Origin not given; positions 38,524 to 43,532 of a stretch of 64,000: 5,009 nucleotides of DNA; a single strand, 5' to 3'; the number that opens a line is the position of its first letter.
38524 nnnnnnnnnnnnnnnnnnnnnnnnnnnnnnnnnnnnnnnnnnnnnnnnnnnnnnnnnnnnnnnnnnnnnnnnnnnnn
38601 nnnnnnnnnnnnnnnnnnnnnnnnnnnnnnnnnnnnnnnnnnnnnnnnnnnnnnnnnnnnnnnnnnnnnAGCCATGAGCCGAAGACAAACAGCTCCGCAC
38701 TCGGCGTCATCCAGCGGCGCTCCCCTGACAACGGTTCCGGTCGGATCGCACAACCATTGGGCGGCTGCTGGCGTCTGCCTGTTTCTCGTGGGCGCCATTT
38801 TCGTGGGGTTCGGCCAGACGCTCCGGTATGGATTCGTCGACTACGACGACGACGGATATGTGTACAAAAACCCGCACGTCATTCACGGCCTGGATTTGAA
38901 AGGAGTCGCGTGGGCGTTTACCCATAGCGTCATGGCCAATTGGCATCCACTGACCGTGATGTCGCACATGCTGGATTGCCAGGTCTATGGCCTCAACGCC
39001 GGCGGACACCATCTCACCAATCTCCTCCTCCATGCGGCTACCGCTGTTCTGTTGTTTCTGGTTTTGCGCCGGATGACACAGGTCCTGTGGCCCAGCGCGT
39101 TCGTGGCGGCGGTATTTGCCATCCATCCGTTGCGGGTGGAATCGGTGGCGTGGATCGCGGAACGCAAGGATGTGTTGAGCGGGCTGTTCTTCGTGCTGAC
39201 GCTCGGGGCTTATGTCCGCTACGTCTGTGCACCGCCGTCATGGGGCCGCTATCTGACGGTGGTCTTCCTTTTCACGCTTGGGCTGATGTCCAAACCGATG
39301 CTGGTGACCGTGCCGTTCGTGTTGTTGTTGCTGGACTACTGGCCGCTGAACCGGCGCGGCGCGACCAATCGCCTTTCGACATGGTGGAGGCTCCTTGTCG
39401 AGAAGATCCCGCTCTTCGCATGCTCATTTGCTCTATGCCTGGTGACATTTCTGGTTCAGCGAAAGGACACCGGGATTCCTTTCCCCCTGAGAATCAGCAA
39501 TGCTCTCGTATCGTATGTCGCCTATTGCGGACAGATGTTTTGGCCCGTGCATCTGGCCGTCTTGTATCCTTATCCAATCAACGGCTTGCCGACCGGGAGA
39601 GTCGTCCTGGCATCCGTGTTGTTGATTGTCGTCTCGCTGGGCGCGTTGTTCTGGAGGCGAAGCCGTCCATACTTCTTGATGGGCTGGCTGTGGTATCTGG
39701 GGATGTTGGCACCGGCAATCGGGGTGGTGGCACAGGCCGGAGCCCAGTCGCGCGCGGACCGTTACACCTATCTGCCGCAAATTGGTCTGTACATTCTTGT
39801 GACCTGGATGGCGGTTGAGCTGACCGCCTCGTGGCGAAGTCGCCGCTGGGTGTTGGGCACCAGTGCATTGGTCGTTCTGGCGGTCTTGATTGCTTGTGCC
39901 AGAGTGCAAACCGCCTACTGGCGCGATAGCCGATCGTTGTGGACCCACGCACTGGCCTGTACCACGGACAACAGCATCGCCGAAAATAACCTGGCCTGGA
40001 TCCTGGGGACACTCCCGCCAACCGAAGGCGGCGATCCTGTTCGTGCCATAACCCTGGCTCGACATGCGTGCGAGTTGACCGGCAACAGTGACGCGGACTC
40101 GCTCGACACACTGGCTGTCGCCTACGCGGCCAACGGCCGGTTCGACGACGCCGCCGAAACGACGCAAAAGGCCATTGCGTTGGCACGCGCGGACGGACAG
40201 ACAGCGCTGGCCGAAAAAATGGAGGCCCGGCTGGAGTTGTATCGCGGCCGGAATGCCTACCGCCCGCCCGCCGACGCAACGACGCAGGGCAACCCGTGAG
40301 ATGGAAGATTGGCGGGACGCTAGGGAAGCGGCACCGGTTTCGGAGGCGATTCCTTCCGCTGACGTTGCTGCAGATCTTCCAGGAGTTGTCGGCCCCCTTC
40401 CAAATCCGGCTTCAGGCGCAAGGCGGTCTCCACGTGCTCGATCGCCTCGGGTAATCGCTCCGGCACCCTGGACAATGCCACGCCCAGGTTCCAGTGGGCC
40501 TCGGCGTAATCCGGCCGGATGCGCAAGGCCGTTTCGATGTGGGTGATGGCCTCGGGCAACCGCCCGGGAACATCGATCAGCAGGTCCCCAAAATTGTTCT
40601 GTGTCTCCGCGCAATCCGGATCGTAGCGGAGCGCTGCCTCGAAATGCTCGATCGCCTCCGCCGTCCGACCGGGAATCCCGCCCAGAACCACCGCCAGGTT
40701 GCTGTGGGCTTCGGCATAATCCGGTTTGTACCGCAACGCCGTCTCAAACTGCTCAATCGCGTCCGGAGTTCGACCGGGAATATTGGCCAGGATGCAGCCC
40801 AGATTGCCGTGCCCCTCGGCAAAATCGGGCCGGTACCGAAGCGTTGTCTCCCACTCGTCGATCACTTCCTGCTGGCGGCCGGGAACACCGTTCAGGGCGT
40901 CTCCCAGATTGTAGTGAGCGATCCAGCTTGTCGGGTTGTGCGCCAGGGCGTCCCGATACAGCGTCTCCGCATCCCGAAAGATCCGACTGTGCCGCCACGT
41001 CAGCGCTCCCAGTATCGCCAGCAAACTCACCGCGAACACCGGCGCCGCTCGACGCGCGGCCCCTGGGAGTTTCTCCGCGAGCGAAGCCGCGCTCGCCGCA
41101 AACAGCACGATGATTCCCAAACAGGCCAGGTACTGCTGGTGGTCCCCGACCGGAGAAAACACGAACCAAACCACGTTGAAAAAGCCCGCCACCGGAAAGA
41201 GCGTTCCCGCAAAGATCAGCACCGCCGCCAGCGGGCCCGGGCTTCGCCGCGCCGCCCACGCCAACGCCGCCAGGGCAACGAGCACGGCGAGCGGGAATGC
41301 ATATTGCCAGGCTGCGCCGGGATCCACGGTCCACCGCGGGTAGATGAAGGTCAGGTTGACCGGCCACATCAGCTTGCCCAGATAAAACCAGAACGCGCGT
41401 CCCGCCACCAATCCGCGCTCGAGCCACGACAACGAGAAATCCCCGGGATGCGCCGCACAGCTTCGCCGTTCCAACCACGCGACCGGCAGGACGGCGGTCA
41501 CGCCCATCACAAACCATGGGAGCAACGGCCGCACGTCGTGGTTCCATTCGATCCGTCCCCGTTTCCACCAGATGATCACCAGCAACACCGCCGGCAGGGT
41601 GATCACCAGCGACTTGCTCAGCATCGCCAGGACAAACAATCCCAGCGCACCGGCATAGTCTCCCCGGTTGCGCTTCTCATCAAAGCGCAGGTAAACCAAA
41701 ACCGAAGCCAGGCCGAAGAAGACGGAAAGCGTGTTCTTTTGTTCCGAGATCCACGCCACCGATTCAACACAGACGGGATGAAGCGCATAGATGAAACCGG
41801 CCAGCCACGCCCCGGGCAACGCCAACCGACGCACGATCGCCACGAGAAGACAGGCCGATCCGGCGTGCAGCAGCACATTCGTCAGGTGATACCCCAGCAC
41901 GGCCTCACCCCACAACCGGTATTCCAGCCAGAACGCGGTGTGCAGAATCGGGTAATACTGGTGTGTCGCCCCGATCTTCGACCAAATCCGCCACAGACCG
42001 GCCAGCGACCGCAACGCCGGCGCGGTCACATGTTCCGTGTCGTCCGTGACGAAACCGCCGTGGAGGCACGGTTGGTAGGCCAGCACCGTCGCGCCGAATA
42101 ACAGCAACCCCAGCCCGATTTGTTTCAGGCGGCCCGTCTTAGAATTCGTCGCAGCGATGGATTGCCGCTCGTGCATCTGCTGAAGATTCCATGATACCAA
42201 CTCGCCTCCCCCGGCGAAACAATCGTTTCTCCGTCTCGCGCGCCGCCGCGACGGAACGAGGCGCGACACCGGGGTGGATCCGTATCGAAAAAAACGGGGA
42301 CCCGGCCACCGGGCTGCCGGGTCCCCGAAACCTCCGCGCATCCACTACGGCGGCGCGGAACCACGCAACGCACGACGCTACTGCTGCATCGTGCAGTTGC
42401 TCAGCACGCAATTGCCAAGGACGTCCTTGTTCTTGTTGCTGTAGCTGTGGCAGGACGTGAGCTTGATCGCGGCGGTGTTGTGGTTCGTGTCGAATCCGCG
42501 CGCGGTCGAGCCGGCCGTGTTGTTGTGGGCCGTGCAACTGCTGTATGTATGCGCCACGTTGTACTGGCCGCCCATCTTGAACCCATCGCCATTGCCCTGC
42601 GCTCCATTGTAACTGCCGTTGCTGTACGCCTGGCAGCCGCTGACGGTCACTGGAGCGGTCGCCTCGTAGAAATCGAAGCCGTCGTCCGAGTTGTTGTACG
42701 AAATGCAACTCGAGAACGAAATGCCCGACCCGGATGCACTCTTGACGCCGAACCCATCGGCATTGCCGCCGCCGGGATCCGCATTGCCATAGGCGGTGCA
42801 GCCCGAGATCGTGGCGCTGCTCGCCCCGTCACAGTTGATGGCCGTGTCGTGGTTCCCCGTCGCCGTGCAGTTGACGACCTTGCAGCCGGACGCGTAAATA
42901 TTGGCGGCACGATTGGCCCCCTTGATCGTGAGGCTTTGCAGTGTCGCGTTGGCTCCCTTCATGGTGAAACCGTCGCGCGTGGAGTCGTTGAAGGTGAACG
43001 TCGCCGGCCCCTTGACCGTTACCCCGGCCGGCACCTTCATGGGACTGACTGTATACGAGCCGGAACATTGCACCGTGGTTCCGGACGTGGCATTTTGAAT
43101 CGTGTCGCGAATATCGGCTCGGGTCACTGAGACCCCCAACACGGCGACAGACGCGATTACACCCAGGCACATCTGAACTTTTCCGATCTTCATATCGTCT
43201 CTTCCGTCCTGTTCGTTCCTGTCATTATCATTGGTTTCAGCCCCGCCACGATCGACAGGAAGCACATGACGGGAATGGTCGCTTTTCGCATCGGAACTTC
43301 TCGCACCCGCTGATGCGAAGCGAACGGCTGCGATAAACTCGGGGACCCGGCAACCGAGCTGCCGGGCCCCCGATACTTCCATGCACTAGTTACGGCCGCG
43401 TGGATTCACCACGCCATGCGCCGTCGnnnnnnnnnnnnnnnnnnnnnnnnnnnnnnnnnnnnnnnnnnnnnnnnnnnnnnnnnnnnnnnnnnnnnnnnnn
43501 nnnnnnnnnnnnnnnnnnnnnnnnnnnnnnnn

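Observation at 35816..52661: Expansion of TMTC-like (GT105) O-mannosyltransferase-type proteins, interleaved with secreted S/T/N-rich beta-helix proteins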

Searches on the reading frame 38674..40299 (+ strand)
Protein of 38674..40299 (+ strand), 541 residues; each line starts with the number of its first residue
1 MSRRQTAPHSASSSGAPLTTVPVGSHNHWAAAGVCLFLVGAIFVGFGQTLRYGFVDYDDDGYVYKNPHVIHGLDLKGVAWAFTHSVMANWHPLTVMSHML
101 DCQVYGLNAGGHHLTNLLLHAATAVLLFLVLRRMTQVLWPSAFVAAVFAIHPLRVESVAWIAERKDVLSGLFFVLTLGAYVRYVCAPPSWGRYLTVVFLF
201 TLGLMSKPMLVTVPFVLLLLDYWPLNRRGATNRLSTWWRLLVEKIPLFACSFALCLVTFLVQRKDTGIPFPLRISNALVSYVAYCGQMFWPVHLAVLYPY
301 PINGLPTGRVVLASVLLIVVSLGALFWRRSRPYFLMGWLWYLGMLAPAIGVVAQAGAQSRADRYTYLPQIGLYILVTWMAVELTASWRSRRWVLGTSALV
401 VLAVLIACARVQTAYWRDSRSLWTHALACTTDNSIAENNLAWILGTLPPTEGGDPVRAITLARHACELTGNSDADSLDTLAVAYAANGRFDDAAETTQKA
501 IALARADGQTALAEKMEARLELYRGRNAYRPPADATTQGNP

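Call 3: search_protein_families(library=pfam, proteins=[window:38674-40299:+], max_evalue=0.01)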
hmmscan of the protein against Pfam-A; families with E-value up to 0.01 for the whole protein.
window:38674-40299:+ (541 aa): 4 families
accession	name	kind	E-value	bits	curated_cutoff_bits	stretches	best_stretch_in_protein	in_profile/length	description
PF07719.23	TPR_2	-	7.3e-05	23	27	1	474-505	1-32/34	Tetratricopeptide repeat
PF13431.12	TPR_17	-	0.0016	19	24.4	0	463-493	3-32/34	Tetratricopeptide repeat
PF13424.12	TPR_12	-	0.0085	16.7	30.1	0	458-506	29-77/77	Tetratricopeptide repeat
PF00515.34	TPR_1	-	0.0092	16.2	27.8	0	480-504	7-31/34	Tetratricopeptide repeat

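Call 8: search_protein_families(library=pfam, proteins=[window:38674-39993:+], max_evalue=10)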
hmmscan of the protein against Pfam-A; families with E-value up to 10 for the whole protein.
window:38674-39993:+ (440 aa): 0 families

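Call 9: search_protein_families(library=ncbifam, proteins=[window:38674-39993:+], max_evalue=1)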
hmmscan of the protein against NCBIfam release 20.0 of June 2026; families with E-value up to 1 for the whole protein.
window:38674-39993:+ (440 aa): 1 family
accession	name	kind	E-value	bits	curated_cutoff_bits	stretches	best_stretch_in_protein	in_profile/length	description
NF007888.0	PRK10591.2-2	equivalog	0.59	10.6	109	0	294-331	29-67/93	hypothetical protein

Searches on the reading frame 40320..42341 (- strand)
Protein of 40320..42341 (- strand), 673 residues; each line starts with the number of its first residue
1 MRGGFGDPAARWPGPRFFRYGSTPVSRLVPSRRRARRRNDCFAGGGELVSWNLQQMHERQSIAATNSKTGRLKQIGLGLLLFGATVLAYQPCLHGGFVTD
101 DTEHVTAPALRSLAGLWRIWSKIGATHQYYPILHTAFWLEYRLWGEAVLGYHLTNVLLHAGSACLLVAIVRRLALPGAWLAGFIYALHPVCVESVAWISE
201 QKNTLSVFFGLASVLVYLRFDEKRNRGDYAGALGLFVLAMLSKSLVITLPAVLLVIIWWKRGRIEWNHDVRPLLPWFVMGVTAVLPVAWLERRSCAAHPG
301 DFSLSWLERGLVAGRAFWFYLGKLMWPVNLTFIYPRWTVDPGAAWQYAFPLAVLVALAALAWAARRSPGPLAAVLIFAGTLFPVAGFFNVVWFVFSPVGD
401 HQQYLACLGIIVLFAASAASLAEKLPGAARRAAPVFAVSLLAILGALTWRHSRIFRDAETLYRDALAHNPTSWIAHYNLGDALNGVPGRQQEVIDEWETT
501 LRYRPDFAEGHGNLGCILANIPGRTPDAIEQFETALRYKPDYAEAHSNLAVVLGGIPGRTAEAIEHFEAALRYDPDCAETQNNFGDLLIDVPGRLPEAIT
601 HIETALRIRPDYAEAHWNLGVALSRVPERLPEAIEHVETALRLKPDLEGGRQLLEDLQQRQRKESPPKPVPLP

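Call 3: search_protein_families(library=pfam, proteins=[window:40320-42341:-], max_evalue=0.01)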
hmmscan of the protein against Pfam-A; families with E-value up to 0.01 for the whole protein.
window:40320-42341:- (673 aa): 12 families
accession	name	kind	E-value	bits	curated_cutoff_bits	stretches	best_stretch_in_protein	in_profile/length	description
PF13414.12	TPR_11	-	1.8e-32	111.2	26.8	3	593-623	8-38/42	TPR repeat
PF13432.12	TPR_16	-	8.9e-21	74.4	32.7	3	593-646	11-63/65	Tetratricopeptide repeat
PF14559.12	TPR_19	-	4e-16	59.5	25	2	558-616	5-62/68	Tetratricopeptide repeat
PF13431.12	TPR_17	-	3.1e-14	52.4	24.4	0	461-484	1-24/34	Tetratricopeptide repeat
PF07719.23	TPR_2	-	5.8e-14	51.4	27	0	558-577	15-34/34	Tetratricopeptide repeat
PF13424.12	TPR_12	-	1.2e-12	48.3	30.1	3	577-644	2-75/77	Tetratricopeptide repeat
PF00515.34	TPR_1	-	1.4e-11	44.1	27.8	0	558-577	15-34/34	Tetratricopeptide repeat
PF13231.12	PMT_2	-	2.7e-06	28.1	26.1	1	138-289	11-159/160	Dolichyl-phosphate-mannose-protein mannosyltransferase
PF13428.12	TPR_14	-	5.8e-06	26.9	23.5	0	455-481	17-43/44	Tetratricopeptide repeat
PF13181.12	TPR_8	-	1.9e-05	24.9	25.7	0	558-577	15-34/34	Tetratricopeptide repeat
PF24575.1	TPR_Slam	-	0.00015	22.6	35.2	0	442-483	50-91/104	Surface lipoprotein assembly modifier, N-terminal TPR repeats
PF13176.12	TPR_7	-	0.0021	18.4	27.9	0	558-577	13-34/36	Tetratricopeptide repeat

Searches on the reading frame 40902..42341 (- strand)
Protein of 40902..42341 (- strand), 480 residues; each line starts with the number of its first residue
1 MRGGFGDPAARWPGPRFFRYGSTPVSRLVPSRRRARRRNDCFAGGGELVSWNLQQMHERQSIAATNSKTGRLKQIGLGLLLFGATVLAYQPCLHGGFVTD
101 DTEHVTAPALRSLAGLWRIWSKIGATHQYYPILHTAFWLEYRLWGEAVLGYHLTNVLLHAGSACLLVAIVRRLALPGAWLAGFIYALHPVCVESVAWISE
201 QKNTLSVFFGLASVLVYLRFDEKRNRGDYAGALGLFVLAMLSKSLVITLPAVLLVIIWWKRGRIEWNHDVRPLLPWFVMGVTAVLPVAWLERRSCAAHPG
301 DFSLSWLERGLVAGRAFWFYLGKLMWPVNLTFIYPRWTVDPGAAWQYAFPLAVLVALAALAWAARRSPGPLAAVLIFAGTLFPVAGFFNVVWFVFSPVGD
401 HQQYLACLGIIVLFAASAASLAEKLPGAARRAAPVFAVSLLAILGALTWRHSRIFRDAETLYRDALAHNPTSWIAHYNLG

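Call 8: search_protein_families(library=pfam, proteins=[window:40902-42341:-], max_evalue=10)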
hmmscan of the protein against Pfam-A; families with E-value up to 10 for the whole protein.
window:40902-42341:- (480 aa): 3 families
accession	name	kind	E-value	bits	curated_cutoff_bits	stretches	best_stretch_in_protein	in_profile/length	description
PF13431.12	TPR_17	-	0.026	15.2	24.4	1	461-480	1-20/34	Tetratricopeptide repeat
PF14264.12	Glucos_trans_II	-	0.029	13.9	30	1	157-241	55-134/317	Glucosyl transferase GtrII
PF13432.12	TPR_16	-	0.03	15.2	32.7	1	453-480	12-38/65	Tetratricopeptide repeat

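Call 9: search_protein_families(library=ncbifam, proteins=[window:40902-42341:-], max_evalue=1)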
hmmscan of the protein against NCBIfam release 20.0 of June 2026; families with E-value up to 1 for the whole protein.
window:40902-42341:- (480 aa): 0 families

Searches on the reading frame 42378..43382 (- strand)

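Call 4: search_protein_families(library=pfam, proteins=[window:42378-43382:-], max_evalue=1)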
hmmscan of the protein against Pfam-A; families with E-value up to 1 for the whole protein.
window:42378-43382:- (334 aa): 4 families
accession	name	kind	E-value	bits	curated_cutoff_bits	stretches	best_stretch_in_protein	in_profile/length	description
PF13229.12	Beta_helix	-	3.2e-11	43.5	25.9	1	130-258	17-140/158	Right handed beta helix region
PF22842.2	Pel9A-like_beta_helix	-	8e-06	25.5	25.2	1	175-279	172-280/370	Pel9A-like, right handed beta helix region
PF03424.20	CBM_17_28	-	0.0018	18.7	25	1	128-162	3-37/176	Carbohydrate binding domain (family 17/28)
PF01462.23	LRRNT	-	0.054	13.6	25.8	0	167-186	2-17/28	Leucine rich repeat N-terminal domain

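Call 9: search_protein_families(library=ncbifam, proteins=[window:42378-43382:-], max_evalue=1)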
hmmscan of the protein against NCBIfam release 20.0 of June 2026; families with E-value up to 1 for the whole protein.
window:42378-43382:- (334 aa): 3 families
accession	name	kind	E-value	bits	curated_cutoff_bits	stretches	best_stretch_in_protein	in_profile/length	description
NF041903.1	exo-PATE_PelX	equivalog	5e-11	41.6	1490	1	139-316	470-641/734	pectate disaccharide-lyase PelX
NF041899.1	pec_ly_PelN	equivalog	1.7e-09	37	740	1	175-318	182-327/437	pectate lyase PelN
TIGR03804.1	para_beta_helix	repeat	0.0059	16.3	19.45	1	163-200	6-42/44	parallel beta-helix repeat protein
